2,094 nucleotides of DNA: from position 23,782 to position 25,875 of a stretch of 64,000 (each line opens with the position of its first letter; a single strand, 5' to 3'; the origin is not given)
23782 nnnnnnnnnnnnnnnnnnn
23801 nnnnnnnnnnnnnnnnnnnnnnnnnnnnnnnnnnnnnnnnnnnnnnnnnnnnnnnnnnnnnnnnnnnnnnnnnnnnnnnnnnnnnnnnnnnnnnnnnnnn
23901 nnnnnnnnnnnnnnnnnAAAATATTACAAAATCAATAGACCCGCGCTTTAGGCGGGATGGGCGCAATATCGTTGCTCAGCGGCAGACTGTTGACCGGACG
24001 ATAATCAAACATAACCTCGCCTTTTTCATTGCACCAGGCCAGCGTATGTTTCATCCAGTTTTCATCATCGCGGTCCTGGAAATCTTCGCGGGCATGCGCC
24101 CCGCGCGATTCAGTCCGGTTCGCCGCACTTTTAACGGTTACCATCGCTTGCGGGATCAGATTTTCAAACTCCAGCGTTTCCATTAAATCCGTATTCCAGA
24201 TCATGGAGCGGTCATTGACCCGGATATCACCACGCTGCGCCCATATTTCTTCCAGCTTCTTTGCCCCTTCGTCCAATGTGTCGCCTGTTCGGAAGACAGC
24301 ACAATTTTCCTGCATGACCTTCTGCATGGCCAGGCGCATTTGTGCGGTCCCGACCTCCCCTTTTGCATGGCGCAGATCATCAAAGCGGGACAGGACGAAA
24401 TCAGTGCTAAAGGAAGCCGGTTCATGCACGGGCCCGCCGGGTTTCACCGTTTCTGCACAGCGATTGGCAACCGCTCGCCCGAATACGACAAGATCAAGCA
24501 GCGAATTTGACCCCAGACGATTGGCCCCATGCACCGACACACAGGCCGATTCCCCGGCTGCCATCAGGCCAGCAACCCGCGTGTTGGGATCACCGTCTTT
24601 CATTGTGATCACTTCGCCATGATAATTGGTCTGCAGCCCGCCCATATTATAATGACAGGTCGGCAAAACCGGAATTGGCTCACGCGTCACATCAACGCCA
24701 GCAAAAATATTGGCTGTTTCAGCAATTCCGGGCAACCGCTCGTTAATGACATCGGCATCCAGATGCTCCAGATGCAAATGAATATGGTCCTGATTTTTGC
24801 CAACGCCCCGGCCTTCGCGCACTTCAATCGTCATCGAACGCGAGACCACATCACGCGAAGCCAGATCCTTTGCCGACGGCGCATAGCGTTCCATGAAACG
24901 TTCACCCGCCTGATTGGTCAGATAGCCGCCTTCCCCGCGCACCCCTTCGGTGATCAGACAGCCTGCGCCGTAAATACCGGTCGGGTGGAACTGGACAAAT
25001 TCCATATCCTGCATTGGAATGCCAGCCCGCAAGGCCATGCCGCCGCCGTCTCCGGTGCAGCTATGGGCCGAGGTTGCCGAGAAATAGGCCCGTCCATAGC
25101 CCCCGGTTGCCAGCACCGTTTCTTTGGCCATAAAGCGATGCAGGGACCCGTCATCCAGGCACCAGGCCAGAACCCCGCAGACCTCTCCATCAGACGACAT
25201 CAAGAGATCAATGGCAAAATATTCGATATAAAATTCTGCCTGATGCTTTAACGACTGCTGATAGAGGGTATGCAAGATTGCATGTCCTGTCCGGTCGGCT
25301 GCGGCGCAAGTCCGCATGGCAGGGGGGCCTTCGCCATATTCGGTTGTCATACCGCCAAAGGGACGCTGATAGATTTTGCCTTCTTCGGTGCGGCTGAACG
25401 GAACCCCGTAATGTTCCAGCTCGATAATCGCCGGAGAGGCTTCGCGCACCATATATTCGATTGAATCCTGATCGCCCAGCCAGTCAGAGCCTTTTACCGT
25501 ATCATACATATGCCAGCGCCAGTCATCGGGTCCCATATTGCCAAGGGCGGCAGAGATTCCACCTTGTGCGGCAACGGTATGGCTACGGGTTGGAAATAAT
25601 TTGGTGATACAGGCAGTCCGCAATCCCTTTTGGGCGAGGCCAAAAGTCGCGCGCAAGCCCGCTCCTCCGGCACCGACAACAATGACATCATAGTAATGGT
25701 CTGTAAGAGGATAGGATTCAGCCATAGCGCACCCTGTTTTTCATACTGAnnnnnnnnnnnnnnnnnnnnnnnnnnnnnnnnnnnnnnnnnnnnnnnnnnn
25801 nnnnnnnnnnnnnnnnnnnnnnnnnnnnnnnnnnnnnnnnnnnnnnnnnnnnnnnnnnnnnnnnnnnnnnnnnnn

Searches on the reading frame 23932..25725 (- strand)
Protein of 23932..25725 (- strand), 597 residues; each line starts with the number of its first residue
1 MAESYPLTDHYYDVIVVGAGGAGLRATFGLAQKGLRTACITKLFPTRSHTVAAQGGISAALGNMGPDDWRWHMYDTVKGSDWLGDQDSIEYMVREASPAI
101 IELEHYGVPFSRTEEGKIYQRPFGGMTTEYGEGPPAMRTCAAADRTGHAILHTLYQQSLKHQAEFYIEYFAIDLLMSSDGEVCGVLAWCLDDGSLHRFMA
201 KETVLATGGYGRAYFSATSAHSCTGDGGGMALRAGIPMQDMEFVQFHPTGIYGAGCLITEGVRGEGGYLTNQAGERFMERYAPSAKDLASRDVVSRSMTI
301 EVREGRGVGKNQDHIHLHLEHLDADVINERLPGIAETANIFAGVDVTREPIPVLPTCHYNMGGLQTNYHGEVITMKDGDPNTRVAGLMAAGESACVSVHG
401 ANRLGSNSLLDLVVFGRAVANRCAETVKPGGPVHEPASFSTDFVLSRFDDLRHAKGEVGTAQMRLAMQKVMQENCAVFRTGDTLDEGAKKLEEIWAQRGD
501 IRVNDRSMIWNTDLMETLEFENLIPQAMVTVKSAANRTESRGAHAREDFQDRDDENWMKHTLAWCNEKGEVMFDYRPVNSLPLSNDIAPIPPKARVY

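Call 30: find_encoding_contigs(protein=window:23932-25725:-, flank=10000, max_places=10)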
Protein window:23932-25725:- (597 aa): 4 contigs read that carry it; 4 places shown.
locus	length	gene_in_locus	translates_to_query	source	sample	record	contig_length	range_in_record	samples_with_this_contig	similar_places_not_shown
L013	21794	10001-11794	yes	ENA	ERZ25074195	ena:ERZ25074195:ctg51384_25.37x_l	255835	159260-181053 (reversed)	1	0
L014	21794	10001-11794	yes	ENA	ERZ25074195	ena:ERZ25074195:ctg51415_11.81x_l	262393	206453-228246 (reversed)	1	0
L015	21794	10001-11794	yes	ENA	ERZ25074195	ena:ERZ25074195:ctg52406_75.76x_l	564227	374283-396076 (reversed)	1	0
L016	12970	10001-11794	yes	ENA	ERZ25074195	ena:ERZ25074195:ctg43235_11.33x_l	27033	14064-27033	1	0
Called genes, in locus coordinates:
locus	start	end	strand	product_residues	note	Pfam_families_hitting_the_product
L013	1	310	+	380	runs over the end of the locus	PF00890:FAD_binding_2 (faint), PF01266:DAO, PF01494:FAD_binding_3 (weak), PF07992:Pyr_redox_2 (faint), PF13450:NAD_binding_8 (faint)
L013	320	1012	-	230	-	PF00117:GATase, PF07722:Peptidase_C26 (faint)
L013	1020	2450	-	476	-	PF01645:Glu_synthase, PF01070:FMN_dh, PF03060:NMO, PF00478:IMPDH (weak)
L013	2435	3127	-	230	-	PF01493:GXGXG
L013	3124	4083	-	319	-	PF13522:GATase_6, PF13537:GATase_7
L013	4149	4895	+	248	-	PF00392:GntR, PF07729:FCD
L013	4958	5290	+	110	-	PF04977:DivIC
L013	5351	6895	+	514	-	PF00501:AMP-binding, PF13193:AMP-binding_C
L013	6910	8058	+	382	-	PF00355:Rieske, PF00848:Ring_hydroxyl_A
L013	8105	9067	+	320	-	PF00248:Aldo_ket_red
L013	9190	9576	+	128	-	PF01127:Sdh_cyt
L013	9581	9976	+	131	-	PF05328:CybS (faint), PF01127:Sdh_cyt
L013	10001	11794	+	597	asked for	PF00890:FAD_binding_2, PF01134:GIDA (faint), PF02910:Succ_DH_flav_C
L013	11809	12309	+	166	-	PF01029:NusB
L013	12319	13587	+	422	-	PF00083:Sugar_tr, PF07690:MFS_1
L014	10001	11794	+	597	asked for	PF00890:FAD_binding_2, PF01134:GIDA (faint), PF02910:Succ_DH_flav_C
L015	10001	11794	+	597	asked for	PF00890:FAD_binding_2, PF01134:GIDA (faint), PF02910:Succ_DH_flav_C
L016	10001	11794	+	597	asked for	PF00890:FAD_binding_2, PF01134:GIDA (faint), PF02910:Succ_DH_flav_C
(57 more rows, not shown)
